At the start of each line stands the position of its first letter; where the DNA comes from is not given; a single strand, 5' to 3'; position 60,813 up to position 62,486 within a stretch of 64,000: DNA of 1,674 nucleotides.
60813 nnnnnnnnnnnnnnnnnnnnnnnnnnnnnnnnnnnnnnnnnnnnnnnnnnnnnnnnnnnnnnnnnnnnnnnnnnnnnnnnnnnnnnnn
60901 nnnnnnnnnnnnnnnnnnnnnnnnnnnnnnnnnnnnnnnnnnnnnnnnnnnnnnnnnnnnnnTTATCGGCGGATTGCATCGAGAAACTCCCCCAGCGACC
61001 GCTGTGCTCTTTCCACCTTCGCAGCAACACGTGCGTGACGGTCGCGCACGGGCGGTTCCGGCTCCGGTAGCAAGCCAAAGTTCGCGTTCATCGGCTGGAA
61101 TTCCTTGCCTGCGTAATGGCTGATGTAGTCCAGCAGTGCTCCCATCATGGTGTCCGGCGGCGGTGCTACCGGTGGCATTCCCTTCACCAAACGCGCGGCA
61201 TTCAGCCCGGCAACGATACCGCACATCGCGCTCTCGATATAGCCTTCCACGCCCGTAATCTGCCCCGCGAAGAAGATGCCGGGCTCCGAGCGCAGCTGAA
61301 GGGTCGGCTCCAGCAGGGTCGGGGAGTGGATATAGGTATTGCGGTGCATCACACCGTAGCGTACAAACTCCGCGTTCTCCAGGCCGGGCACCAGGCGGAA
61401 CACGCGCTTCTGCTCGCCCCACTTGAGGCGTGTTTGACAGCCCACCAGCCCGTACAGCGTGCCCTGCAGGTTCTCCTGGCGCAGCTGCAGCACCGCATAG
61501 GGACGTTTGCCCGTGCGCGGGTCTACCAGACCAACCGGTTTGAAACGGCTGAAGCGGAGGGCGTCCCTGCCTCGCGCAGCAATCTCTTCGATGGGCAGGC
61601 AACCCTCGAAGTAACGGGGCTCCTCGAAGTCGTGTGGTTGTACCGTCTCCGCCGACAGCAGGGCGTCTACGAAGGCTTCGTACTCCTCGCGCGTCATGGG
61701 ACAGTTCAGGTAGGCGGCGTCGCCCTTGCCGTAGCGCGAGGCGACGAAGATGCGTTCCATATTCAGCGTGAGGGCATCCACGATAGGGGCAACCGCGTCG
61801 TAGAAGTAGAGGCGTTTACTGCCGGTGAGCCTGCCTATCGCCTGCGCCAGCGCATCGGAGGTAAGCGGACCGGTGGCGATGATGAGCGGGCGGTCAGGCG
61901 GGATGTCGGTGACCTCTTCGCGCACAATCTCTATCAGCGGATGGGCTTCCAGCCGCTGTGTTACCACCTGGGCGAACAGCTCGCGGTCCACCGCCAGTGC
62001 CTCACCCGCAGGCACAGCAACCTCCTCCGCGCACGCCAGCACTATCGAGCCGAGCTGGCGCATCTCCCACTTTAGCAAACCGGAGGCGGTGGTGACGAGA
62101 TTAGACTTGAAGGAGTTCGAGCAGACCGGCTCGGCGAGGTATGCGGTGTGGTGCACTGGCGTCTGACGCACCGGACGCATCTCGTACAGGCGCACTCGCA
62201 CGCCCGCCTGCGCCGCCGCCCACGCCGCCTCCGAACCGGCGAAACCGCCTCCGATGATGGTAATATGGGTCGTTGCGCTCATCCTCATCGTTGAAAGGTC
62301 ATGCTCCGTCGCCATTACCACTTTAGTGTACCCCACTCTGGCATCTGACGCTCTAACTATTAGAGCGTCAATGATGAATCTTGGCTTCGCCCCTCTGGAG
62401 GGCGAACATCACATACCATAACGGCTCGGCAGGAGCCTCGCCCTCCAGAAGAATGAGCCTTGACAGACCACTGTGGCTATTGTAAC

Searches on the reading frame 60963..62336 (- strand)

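Call 44: search_protein_families(library=pfam, proteins=[window:60963-62336:-], max_evalue=0.001)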
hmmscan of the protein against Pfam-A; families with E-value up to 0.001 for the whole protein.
window:60963-62336:- (457 aa): 6 families
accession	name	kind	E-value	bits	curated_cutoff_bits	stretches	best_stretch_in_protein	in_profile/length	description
PF01134.28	GIDA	-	4.8e-100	335.8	22.1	1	25-387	2-390/391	Glucose inhibited division protein A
PF01262.27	AlaDh_PNT_C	-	2e-06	27.8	23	1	19-63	25-69/214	Alanine dehydrogenase/PNT, C-terminal domain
PF07992.20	Pyr_redox_2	-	8e-06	25.9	26.1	1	24-156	2-108/291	Pyridine nucleotide-disulphide oxidoreductase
PF13450.12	NAD_binding_8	-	1.4e-05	25.7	21.9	1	27-55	1-29/68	NAD(P)-binding Rossmann-like domain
PF01266.30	DAO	-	7.8e-05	22.8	27.9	1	25-57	2-35/353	FAD dependent oxidoreductase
PF12831.13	FAD_oxidored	-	0.00034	20.5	27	1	25-55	2-32/416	FAD dependent oxidoreductase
